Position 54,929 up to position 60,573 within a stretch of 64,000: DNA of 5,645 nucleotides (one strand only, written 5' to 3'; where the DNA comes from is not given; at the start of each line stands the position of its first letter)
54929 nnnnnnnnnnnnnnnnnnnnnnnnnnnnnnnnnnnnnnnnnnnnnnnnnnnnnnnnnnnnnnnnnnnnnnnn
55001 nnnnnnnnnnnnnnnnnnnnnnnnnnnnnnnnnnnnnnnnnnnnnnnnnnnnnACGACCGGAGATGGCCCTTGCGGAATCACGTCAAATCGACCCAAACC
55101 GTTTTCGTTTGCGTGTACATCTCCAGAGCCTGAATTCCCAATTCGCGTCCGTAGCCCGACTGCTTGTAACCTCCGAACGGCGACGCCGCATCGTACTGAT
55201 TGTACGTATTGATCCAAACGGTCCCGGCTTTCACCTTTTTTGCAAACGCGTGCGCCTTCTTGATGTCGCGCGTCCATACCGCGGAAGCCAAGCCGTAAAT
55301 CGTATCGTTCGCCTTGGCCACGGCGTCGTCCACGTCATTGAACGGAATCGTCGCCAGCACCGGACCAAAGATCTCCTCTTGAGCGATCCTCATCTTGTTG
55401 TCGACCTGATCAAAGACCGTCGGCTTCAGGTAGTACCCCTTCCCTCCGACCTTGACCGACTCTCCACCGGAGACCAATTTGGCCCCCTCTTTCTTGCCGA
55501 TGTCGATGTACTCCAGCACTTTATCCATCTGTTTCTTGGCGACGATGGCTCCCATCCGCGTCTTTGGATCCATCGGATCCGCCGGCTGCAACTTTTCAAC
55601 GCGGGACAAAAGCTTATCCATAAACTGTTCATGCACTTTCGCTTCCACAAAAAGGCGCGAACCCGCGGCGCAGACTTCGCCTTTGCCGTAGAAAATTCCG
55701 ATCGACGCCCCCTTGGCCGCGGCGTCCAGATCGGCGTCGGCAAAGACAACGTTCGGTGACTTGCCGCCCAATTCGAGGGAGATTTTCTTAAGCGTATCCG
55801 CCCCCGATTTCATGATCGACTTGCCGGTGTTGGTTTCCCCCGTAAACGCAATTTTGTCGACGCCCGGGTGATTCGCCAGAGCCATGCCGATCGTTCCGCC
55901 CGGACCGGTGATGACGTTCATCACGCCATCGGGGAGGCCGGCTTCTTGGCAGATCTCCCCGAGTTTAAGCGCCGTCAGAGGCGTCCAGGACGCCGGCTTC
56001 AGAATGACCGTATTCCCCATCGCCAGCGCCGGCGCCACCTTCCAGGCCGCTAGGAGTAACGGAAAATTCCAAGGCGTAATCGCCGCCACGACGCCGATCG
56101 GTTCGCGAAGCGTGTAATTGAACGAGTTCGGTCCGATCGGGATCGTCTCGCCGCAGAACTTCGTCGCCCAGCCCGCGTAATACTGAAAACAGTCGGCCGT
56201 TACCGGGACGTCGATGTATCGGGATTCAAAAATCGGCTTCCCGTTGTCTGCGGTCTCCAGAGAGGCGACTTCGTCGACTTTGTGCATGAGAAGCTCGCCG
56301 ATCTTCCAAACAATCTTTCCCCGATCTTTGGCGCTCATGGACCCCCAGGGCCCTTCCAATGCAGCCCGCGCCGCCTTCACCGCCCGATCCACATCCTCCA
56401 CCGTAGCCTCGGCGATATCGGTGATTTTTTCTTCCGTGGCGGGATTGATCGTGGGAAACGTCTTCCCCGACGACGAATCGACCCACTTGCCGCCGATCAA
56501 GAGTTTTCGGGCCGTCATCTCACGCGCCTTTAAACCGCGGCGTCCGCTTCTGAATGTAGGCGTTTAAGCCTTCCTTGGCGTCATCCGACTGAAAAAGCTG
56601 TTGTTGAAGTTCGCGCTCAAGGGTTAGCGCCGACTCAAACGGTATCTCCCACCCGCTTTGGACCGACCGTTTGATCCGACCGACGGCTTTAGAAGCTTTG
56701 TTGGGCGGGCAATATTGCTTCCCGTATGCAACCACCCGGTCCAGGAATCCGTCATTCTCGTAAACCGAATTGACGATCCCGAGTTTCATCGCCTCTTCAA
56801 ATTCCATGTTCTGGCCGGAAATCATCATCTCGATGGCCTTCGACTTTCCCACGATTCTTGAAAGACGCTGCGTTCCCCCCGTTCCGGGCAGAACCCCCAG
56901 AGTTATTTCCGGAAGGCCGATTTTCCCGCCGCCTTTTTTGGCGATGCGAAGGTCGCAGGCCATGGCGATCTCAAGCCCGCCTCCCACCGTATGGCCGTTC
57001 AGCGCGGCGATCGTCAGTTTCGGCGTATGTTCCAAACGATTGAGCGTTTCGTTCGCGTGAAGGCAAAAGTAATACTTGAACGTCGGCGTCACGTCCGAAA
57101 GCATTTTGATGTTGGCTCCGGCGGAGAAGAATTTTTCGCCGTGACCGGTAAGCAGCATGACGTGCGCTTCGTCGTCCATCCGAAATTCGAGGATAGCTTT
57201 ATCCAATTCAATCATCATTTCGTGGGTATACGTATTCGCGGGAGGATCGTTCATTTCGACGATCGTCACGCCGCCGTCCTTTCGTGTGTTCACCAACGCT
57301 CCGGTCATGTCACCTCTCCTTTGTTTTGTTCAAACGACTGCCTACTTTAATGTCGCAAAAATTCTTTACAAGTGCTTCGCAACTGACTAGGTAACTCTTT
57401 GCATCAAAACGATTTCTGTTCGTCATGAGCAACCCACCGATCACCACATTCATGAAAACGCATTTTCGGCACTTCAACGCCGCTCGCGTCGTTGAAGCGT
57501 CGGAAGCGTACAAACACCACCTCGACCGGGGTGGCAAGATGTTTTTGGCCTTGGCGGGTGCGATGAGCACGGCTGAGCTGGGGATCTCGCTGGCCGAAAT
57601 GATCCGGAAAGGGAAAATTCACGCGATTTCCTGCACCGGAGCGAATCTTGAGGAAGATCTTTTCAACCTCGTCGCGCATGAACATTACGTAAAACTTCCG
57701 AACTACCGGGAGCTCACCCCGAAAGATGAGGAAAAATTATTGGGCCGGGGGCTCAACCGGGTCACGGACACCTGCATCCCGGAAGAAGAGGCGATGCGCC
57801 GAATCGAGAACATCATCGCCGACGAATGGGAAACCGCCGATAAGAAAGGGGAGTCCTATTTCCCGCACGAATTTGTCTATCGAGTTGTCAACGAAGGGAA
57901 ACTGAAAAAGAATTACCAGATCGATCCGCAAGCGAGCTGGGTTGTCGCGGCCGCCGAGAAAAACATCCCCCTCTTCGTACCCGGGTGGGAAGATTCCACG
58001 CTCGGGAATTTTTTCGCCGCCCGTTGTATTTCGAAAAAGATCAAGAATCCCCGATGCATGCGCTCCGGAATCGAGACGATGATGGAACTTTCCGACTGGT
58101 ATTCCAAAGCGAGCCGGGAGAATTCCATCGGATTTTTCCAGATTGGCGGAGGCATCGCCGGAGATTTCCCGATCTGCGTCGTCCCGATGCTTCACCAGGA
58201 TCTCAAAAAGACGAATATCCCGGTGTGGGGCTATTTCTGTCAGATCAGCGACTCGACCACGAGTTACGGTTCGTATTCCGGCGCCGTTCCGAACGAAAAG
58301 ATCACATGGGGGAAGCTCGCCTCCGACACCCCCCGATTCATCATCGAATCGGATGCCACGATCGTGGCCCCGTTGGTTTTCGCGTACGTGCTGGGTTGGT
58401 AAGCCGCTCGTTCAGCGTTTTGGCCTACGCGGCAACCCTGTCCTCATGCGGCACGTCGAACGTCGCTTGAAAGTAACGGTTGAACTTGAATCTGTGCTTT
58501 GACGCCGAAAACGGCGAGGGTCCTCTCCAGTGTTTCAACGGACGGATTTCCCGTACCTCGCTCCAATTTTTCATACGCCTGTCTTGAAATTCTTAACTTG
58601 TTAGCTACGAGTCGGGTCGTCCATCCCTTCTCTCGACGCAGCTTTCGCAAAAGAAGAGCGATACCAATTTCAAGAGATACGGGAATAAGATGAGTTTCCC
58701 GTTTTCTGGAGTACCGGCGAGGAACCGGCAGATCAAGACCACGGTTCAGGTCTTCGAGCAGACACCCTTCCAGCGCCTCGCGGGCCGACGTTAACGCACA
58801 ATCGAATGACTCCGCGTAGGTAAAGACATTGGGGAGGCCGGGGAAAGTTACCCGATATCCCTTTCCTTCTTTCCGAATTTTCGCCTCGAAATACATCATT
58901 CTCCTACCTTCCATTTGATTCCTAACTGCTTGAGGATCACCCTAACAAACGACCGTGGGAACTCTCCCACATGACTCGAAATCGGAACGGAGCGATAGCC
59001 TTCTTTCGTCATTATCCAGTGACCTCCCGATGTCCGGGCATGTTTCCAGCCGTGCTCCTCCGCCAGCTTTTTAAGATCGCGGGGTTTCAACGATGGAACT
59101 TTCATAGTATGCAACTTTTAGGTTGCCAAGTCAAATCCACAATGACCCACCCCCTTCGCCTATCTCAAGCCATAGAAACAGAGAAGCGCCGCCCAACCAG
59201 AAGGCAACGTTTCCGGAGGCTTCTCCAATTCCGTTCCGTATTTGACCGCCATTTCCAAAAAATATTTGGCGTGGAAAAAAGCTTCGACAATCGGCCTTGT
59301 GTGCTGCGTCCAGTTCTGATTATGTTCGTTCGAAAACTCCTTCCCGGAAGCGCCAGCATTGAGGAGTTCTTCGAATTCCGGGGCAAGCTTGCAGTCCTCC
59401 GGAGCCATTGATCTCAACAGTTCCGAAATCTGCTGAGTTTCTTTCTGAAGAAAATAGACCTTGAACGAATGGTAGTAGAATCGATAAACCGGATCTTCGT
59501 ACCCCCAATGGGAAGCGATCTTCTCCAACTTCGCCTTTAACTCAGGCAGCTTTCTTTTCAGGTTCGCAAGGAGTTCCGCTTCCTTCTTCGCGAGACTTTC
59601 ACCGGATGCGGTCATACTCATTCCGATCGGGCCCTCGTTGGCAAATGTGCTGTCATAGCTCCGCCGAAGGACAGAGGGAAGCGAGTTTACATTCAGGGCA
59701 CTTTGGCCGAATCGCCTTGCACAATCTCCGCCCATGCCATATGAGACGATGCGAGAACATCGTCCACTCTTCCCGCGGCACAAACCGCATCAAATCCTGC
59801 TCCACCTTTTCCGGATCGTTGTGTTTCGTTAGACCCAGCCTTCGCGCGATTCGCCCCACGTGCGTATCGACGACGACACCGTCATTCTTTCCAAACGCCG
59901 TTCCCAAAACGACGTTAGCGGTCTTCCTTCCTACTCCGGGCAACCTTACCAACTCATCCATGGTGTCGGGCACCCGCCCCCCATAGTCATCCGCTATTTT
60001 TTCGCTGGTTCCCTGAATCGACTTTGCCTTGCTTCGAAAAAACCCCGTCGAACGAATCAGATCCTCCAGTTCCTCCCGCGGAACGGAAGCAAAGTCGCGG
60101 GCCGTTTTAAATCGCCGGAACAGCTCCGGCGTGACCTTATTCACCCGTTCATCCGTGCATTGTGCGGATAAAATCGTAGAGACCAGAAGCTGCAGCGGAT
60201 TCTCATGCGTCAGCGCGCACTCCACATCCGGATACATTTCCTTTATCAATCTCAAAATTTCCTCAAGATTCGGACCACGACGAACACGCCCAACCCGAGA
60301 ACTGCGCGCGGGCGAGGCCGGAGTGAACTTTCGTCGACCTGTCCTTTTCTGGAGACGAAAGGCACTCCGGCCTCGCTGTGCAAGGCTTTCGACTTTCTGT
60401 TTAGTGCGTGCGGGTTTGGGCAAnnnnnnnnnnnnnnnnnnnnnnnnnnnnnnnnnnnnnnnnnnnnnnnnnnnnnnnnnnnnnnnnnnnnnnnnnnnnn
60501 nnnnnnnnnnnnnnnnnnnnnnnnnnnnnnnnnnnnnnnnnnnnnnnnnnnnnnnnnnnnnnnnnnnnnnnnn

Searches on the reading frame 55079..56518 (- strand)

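Call 84: search_protein_families(library=pfam, proteins=[window:55079-56518:-], max_evalue=0.00001)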
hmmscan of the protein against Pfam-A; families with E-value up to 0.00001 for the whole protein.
window:55079-56518:- (479 aa): 1 family
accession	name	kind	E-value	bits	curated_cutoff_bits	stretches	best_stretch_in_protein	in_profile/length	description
PF00171.27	Aldedh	-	1.1e-184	614.8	23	1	12-474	1-461/461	Aldehyde dehydrogenase family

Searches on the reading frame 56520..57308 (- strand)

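Call 84: search_protein_families(library=pfam, proteins=[window:56520-57308:-], max_evalue=0.00001)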
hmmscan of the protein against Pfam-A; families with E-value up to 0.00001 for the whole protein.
window:56520-57308:- (262 aa): 2 families
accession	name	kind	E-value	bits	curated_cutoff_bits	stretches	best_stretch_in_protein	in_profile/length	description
PF00378.25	ECH_1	-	4.7e-53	180.5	27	1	11-261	3-250/251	Enoyl-CoA hydratase/isomerase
PF16113.10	ECH_2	-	3.9e-25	89.5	27.2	1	16-186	3-175/335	Enoyl-CoA hydratase/isomerase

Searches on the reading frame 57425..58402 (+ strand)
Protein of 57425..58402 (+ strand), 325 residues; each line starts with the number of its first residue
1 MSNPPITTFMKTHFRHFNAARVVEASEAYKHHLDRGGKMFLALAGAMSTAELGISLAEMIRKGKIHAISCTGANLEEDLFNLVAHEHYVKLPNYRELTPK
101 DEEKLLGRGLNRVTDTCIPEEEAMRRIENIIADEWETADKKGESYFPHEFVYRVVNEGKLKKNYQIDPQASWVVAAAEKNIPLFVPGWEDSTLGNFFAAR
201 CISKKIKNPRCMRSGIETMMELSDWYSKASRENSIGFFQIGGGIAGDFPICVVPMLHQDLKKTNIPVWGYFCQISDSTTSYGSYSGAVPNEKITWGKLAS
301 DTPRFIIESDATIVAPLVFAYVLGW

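Call 85: search_protein_families(library=pfam, proteins=[window:57425-58402:+], max_evalue=0.0001)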
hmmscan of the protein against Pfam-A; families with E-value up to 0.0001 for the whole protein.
window:57425-58402:+ (325 aa): 1 family
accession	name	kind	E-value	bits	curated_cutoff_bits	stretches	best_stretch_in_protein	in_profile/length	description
PF01916.23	DS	-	4.3e-44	151.4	27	1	16-321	10-287/288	Deoxyhypusine synthase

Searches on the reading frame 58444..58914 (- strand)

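Call 85: search_protein_families(library=pfam, proteins=[window:58444-58914:-], max_evalue=0.0001)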
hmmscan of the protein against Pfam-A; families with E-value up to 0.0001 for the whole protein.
window:58444-58914:- (156 aa): 4 families
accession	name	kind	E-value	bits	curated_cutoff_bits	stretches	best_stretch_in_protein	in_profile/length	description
PF01381.28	HTH_3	-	8.9e-11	42.1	23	1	89-139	1-51/55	Helix-turn-helix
PF13560.12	HTH_31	-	2.3e-10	41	27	1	86-139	3-57/64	Helix-turn-helix domain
PF12844.13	HTH_19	-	9.1e-07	29.1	30.2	1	89-140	4-55/64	Helix-turn-helix domain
PF15919.11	HicB_lk_antitox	-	9.7e-05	22.9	27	0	15-67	8-60/123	HicB_like antitoxin of bacterial toxin-antitoxin system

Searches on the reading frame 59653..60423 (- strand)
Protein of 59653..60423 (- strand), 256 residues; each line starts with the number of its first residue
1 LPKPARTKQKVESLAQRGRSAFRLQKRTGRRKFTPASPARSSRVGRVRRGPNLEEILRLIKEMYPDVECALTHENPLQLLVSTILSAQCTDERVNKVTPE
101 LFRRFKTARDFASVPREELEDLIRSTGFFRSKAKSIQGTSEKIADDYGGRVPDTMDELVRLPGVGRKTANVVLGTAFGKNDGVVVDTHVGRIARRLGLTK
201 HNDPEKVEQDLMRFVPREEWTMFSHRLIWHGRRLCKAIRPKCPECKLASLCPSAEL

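Call 85: search_protein_families(library=pfam, proteins=[window:59653-60423:-], max_evalue=0.0001)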
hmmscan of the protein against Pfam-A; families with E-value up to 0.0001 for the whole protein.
window:59653-60423:- (256 aa): 2 families
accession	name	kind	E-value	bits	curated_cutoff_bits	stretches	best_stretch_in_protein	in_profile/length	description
PF00730.31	HhH-GPD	-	4.6e-30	104.6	26.2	1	81-216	1-107/108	HhH-GPD superfamily base excision DNA repair protein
PF00633.29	HHH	-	3.4e-09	36.5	24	1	147-173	2-28/30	Helix-hairpin-helix motif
